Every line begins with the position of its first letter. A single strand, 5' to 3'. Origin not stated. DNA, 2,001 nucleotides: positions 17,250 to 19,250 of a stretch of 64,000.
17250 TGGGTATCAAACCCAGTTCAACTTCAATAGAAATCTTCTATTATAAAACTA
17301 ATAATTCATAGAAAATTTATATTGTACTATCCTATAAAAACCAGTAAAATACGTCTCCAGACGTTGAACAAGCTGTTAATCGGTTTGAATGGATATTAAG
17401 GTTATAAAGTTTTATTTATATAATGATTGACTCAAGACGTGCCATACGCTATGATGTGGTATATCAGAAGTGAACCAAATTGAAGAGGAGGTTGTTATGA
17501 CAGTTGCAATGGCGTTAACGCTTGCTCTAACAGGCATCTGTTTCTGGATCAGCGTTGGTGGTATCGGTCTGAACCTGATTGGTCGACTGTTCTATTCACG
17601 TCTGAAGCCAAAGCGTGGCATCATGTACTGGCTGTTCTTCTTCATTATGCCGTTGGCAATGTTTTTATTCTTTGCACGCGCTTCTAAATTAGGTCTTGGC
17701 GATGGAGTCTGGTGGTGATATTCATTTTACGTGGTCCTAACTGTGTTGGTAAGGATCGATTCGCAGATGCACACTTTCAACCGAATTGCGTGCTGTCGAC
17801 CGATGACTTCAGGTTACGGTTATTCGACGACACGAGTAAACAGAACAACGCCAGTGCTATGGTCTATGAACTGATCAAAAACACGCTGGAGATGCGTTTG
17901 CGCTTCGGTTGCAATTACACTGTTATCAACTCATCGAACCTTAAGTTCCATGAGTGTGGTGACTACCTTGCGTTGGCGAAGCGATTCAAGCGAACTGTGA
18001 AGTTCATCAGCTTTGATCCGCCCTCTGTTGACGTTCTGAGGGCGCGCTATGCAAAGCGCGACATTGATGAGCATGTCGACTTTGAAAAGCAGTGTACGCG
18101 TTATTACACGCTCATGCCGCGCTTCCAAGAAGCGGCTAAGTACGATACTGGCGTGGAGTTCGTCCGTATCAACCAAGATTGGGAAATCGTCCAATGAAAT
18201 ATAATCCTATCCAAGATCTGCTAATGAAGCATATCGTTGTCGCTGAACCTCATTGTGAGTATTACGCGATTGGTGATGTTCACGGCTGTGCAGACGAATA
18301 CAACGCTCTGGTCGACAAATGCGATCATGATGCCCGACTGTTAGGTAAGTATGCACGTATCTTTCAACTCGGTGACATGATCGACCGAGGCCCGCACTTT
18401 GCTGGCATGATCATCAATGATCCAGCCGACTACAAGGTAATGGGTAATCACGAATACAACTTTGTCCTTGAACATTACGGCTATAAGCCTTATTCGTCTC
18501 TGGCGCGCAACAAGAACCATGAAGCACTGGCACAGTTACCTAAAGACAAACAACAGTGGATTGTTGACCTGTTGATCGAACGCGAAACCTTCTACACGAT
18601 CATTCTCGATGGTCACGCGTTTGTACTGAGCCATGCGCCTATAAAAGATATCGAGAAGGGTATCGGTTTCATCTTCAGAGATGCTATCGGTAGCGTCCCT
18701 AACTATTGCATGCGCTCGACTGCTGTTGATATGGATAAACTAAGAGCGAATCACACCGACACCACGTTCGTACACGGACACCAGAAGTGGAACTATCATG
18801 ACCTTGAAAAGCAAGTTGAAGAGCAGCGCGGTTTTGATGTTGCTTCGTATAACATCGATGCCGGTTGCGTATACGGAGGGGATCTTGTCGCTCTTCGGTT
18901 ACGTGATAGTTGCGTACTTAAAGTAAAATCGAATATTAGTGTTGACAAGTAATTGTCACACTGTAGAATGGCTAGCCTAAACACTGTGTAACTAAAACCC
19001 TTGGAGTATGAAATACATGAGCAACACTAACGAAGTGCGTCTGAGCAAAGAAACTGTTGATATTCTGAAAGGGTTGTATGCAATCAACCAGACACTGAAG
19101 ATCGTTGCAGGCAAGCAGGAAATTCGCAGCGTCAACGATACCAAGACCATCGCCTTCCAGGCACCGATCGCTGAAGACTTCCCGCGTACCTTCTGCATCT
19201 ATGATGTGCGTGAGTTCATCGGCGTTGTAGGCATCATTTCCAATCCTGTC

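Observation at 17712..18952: Translationally coupled P-loop kinase plus calcineurin-like metallophosphatase: split Pnkp-like RNA end-healing module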

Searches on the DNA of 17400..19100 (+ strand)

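Call 5: search_dna_similar(query=window:17400-19100:+, collection=phages, mode=near, max_rows=25)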
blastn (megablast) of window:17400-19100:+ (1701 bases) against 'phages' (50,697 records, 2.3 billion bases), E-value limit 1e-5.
No match.

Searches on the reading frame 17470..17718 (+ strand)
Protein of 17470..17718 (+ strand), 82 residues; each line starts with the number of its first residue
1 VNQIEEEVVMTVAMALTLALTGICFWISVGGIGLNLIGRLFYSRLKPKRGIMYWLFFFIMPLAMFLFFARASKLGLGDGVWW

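Call 3: search_protein_families(library=pfam, proteins=[window:17470-17718:+], max_evalue=0.01)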
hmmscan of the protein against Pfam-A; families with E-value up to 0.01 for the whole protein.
window:17470-17718:+ (82 aa): 0 families

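Call 4: search_protein_families(library=phrogs, proteins=[window:17470-17718:+], max_evalue=0.01)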
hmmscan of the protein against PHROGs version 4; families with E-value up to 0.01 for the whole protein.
window:17470-17718:+ (82 aa): 0 families

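Call 24: search_protein_families(library=ncbifam, proteins=[window:17470-17718:+], max_evalue=0.01)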
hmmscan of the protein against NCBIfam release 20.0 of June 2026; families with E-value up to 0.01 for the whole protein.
window:17470-17718:+ (82 aa): 0 families
